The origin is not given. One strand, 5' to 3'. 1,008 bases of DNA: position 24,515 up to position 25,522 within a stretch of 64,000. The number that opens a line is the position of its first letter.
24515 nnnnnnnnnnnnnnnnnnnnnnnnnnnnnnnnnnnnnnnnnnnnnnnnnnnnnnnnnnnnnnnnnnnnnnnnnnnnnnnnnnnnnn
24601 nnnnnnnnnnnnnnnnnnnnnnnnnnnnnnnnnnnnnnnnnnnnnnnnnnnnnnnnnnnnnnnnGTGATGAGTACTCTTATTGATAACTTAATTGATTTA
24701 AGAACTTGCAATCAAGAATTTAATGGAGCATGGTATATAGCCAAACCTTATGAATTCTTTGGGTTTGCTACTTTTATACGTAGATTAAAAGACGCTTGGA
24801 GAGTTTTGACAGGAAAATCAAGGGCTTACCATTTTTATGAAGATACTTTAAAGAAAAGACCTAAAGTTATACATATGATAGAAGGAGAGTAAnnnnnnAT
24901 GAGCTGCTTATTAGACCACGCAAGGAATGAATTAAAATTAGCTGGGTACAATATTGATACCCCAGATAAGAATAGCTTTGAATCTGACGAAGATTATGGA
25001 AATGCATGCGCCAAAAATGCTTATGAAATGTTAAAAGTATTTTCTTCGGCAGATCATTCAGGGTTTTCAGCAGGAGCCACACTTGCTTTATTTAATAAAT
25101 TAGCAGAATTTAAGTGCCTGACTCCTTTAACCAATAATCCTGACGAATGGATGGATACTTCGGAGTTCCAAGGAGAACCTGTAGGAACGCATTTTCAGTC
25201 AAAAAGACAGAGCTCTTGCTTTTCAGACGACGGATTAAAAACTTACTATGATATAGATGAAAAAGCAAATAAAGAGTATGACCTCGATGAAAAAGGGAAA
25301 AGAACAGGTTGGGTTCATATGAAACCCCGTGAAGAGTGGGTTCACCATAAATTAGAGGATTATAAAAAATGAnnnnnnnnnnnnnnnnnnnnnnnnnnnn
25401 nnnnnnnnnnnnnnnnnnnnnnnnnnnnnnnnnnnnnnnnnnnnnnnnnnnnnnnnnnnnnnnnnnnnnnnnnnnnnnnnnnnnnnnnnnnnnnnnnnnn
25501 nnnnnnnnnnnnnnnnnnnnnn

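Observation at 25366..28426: Trifunctional Pnkp-type RNA-repair enzyme on a 3-kb cassette bounded by perfect 41-bp direct repeats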

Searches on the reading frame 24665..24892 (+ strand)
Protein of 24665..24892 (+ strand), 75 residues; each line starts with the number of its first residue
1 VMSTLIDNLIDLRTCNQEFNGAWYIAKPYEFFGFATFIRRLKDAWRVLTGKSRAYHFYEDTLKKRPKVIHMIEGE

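Call 4: search_protein_families(library=pfam, proteins=[window:24665-24892:+], max_evalue=0.01)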
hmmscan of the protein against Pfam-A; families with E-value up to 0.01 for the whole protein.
window:24665-24892:+ (75 aa): 0 families

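Call 70: search_protein_families(library=phrogs, proteins=[window:24665-24892:+], max_evalue=0.01)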
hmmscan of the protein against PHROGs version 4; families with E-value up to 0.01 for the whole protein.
window:24665-24892:+ (75 aa): 1 family
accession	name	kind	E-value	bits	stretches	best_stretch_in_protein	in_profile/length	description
phrog_21988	-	unknown function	2.6e-05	25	1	14-54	14-51/58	-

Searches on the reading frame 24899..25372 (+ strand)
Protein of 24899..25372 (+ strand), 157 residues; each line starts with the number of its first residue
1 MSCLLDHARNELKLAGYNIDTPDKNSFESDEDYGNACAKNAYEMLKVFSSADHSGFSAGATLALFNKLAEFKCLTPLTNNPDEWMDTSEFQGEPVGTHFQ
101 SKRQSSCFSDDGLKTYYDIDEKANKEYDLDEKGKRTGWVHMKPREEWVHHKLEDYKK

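Call 4: search_protein_families(library=pfam, proteins=[window:24899-25372:+], max_evalue=0.01)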
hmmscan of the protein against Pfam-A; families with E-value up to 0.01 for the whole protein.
window:24899-25372:+ (157 aa): 1 family
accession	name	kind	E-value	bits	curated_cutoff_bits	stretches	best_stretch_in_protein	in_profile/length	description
PF25185.1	Tad3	-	2.7e-31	108.3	27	1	3-126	2-109/119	Type I Thoeris inhibitor Tad3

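Call 10: find_encoding_contigs(protein=window:24899-25372:+, flank=8000, max_places=10)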
Protein window:24899-25372:+ (157 aa): 10 contigs read that carry it; 5 places shown.
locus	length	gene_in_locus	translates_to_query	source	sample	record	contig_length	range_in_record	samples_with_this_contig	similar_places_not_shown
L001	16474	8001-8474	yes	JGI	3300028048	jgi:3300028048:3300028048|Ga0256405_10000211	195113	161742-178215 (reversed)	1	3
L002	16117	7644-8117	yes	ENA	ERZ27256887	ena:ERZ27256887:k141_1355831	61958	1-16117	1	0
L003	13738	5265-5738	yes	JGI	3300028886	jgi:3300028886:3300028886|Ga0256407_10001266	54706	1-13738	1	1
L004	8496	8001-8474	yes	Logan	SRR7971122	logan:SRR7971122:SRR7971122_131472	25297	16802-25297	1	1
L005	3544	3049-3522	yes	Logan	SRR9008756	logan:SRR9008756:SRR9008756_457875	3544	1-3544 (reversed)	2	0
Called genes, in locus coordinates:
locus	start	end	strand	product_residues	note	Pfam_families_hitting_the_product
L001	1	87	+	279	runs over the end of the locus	PF00176:SNF2-rel_dom, PF00270:DEAD, PF04851:ResIII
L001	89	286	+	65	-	-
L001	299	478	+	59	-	-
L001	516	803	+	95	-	-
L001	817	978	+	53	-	-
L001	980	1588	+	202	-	-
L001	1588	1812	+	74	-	-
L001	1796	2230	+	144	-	-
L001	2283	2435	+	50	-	-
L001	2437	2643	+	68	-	-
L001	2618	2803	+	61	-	-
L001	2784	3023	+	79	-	-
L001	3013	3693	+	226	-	-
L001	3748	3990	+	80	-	-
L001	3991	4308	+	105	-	-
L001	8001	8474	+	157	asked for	PF25185:Tad3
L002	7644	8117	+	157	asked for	PF25185:Tad3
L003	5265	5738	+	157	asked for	PF25185:Tad3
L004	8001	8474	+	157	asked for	PF25185:Tad3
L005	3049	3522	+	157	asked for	PF25185:Tad3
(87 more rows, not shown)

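Call 35: find_homologous_proteins(query=window:24899-25372:+, max_evalue=0.00001)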
Query window:24899-25372:+ (157 aa): 120 proteins with E <= 0.00001 among 134 candidates.
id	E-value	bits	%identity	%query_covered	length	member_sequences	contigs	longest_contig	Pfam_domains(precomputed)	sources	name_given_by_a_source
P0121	1.1e-96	339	92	100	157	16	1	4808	PF25185.2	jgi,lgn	jgi:hypothetical protein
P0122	1.9e-92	326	92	98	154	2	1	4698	PF25185.2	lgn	-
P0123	1.2e-86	307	88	97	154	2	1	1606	PF25185.2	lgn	-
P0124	4.7e-73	263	73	99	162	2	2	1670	PF25185.2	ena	-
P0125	6.5e-70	252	72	99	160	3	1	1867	PF25185.2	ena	-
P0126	2.5e-64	234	70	100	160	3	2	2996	PF25185.2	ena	-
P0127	8.7e-64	232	67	97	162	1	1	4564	PF25185.2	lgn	-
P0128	2.2e-63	231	69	100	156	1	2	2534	PF25185.2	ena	-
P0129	5.8e-63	230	68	99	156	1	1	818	PF25185.2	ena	-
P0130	2.7e-61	224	66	100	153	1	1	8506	PF25185.2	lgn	-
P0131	5.9e-61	223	66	100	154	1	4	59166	PF25185.2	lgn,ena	-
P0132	2.3e-60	221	66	100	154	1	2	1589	PF25185.2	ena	-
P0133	1.5e-58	215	64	97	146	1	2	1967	PF25185.2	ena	-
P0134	8.2e-58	213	67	89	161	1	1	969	PF25185.2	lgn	-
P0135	6.1e-56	207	61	100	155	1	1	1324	PF25185.2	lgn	-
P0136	8.1e-52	194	60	95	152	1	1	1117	PF25185.2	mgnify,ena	mgnify:CR=1 FL=1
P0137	4.2e-47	178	66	83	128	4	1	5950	PF25185.2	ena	-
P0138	2.1e-46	176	65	83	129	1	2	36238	PF25185.2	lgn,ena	-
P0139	5.2e-45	171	65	84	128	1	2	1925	PF25185.2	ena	-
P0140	1.7e-44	170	64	84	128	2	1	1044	PF25185.2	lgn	-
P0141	2.3e-44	169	62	83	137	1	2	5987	PF25185.2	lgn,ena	-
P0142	1.4e-43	167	63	85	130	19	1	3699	PF25185.2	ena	-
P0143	2.8e-41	159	51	94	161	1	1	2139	PF25185.2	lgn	-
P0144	1.9e-39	153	47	100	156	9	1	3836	PF25185.2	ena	-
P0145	3.6e-39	152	49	97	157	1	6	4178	PF25185.2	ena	-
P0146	4.4e-39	152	47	98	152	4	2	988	PF25185.2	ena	-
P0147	5.3e-39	152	61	77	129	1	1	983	PF25185.2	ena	-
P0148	5.3e-39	152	48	99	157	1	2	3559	PF25185.2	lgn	-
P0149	8.4e-39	151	49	99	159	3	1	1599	PF25185.2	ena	-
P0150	1.1e-38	151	46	99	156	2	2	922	PF25185.2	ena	-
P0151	5.2e-38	149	47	99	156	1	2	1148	PF25185.2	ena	-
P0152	7.7e-38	148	48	99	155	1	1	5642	PF25185.2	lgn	-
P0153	1.3e-37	147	46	99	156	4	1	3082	PF25185.2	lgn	-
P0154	1.8e-37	147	50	94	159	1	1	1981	PF25185.2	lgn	-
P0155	4.0e-37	146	46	97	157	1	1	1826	PF25185.2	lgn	-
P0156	4.7e-37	146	52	97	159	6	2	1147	PF25185.2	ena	-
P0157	4.0e-36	143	49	97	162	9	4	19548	PF25185.2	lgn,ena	-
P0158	6.6e-36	142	52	98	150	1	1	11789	PF25185.2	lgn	-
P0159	4.2e-35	139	51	98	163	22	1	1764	PF25185.2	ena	-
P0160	2.4e-34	137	51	91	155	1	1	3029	PF25185.2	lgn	-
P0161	4.1e-34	136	51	97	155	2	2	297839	PF25185.2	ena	-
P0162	5.4e-34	136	51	98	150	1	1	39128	PF25185.2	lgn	-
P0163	1.5e-33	134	44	96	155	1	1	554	PF25185.2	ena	-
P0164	1.6e-33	134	70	56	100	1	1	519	PF25185.2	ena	-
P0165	2.9e-33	133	50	98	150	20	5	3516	PF25185.2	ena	-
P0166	4.1e-33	133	50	98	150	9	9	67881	PF25185.2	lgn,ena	-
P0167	1.9e-32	131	46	97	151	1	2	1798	PF25185.2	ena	-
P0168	6.6e-32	129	54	83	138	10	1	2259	PF25185.2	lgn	-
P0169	1.4e-31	128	53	83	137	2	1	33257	PF25185.2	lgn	-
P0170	1.6e-31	128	53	83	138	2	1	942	PF25185.2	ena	-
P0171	1.9e-31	127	48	93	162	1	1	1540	PF25185.2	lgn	-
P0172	2.3e-31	127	54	83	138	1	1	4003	PF25185.2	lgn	-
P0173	2.8e-31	127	53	85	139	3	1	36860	PF25185.2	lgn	-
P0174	3.2e-31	127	54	83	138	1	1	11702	PF25185.2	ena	-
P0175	1.9e-30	124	48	100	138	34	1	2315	PF25185.2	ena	-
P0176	8.8e-30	122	50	83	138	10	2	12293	PF25185.2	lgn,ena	-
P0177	1.7e-29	121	50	82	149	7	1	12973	PF25185.2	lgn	-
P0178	2.0e-29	121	46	100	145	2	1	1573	PF25185.2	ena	-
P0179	1.2e-28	118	44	100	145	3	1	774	PF25185.2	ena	-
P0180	3.5e-28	117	49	97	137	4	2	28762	PF25185.2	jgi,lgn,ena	-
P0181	3.7e-25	107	50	75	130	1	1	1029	PF25185.2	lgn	-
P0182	4.8e-25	107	49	78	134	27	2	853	PF25185.2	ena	-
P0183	6.6e-25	106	49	78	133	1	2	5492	PF25185.2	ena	-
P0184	8.2e-25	106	50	82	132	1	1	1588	PF25185.2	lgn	-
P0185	9.8e-25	106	48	80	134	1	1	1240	PF25185.2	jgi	jgi:hypothetical protein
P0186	1.3e-24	105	48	80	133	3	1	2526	PF25185.2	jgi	jgi:hypothetical protein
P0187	1.4e-24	105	44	85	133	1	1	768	PF25185.2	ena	-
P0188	1.6e-24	105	51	78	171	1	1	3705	PF25185.2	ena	-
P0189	4.0e-24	104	47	78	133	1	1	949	PF25185.2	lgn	-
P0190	4.2e-24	103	47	78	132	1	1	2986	PF25185.2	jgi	jgi:hypothetical protein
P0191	4.5e-24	103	47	78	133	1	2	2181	PF25185.2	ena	-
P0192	4.7e-24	103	49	78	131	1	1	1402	PF25185.2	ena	-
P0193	4.7e-24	103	47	78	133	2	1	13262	PF25185.2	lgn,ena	-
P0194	5.3e-24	103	46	78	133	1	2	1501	PF25185.2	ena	-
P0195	7.3e-24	103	50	75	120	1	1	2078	PF25185.2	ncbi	-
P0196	1.1e-23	102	46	78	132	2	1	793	PF25185.2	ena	-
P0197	2.0e-23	101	46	80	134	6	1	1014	PF25185.2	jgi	jgi:hypothetical protein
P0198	2.9e-23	101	46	78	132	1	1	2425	PF25185.2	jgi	jgi:hypothetical protein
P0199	3.0e-23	101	46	78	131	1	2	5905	PF25185.2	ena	-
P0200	3.5e-23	100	48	78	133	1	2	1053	PF25185.2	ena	-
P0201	3.6e-23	100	48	78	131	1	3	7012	PF25185.2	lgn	-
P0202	4.0e-23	100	46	78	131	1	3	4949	PF25185.2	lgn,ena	-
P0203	4.6e-23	100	47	77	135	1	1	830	PF25185.2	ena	-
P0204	5.1e-23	100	46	78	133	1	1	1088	PF25185.2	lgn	-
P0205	5.1e-23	100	46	78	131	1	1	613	PF25185.2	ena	-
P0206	5.2e-23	100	46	78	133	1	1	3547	PF25185.2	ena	-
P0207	7.4e-23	99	47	77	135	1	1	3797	PF25185.2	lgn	-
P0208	7.4e-23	99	46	78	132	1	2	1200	PF25185.2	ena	-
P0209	7.6e-23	99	46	78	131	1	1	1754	PF25185.2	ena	-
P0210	7.6e-23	99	47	77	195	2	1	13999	PF25185.2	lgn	-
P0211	7.8e-23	99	47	76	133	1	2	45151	PF25185.2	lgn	-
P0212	8.4e-23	99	46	78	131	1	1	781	PF25185.2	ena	-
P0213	9.2e-23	99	48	78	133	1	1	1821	PF25185.2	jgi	jgi:hypothetical protein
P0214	1.2e-22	99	46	78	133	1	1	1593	PF25185.2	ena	-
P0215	1.2e-22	99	48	83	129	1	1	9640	PF25185.2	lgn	-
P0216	1.5e-22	98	48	78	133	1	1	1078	PF25185.2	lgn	-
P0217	1.9e-22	98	46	78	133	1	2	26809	PF25185.2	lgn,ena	-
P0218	1.9e-22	98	43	87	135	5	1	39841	PF25185.2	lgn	-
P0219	2.0e-22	98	46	80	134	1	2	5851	PF25185.2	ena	-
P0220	2.3e-22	98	49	78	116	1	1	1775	PF25185.2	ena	-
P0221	2.7e-22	98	46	78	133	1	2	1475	PF25185.2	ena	-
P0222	2.8e-22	98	46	80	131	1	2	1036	PF25185.2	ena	-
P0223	3.6e-22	97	44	85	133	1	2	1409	PF25185.2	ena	-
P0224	3.9e-22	97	43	86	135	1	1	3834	PF25185.2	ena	-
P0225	4.1e-22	97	46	78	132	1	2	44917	PF25185.2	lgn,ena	-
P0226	5.0e-22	97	46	78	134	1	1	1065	PF25185.2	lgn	-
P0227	5.2e-22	97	46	80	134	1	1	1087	PF25185.2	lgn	-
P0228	5.3e-22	97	48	78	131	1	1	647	PF25185.2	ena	-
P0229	5.8e-22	97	46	78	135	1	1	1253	PF25185.2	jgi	jgi:hypothetical protein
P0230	5.8e-22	97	46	78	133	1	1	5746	PF25185.2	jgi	jgi:hypothetical protein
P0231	5.8e-22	96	46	78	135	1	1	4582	PF25185.2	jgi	jgi:hypothetical protein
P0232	7.2e-22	96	48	80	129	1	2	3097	PF25185.2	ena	-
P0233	9.3e-22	96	47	82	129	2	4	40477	PF25185.2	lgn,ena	-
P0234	4.9e-20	90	43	78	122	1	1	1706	PF25185.2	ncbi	-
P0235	6.3e-19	87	49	77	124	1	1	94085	PF25185.2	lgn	-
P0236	1.1e-18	86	45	82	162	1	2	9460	PF25185.2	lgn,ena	-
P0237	2.0e-18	85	46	76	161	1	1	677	PF25185.2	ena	-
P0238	2.5e-17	81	43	75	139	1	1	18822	PF25185.2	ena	-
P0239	5.4e-16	77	48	53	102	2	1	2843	PF25185.2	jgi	jgi:hypothetical protein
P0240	6.3e-16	77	41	75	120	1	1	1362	PF25185.2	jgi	jgi:hypothetical protein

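Call 36: find_encoding_contigs(protein=P0121, flank=5000, max_places=8)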
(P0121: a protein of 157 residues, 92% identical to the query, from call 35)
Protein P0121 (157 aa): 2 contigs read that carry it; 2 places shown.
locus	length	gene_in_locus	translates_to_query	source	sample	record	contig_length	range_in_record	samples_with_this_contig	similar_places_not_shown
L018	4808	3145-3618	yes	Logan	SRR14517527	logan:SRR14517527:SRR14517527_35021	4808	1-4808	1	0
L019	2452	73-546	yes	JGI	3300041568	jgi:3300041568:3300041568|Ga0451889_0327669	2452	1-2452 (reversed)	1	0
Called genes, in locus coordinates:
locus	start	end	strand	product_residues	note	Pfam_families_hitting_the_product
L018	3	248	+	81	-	?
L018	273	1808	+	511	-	PF01145:Band_7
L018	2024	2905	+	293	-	PF13793:Pribosyltran_N, PF00156:Pribosyltran, PF14572:Pribosyl_synth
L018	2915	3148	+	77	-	-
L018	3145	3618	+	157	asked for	PF25185:Tad3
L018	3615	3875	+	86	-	-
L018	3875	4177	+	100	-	-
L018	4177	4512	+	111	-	-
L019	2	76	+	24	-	?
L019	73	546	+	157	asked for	PF25185:Tad3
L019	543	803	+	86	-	-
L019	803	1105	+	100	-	-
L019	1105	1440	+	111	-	-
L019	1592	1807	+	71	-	-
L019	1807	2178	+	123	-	PF22751:DUF488-N3a, PF04343:DUF488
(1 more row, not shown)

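Call 37: find_encoding_contigs(protein=P0122, flank=5000, max_places=6)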
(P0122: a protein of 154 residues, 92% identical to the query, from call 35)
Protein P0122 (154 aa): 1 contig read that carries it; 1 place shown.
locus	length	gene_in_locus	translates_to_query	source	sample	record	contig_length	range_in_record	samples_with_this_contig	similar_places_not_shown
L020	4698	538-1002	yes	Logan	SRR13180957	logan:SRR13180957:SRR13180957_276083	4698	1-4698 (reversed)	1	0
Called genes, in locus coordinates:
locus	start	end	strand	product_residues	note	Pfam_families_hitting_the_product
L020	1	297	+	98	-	?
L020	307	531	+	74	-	-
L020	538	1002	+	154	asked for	PF25185:Tad3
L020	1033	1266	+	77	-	-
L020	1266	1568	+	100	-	-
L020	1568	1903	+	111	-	-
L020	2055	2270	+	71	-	-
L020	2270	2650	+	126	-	PF22751:DUF488-N3a, PF04343:DUF488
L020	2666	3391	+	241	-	PF01555:N6_N4_Mtase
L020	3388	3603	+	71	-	-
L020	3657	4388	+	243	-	PF00271:Helicase_C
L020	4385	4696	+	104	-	?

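Call 70: search_protein_families(library=phrogs, proteins=[window:24899-25372:+], max_evalue=0.01)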
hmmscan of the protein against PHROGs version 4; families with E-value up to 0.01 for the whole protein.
window:24899-25372:+ (157 aa): 2 families
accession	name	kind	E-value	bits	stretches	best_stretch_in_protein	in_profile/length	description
phrog_14697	-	unknown function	5.6e-18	66.3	1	43-125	138-220/244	-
phrog_24386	-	unknown function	6.7e-13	49.4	1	6-122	113-230/339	-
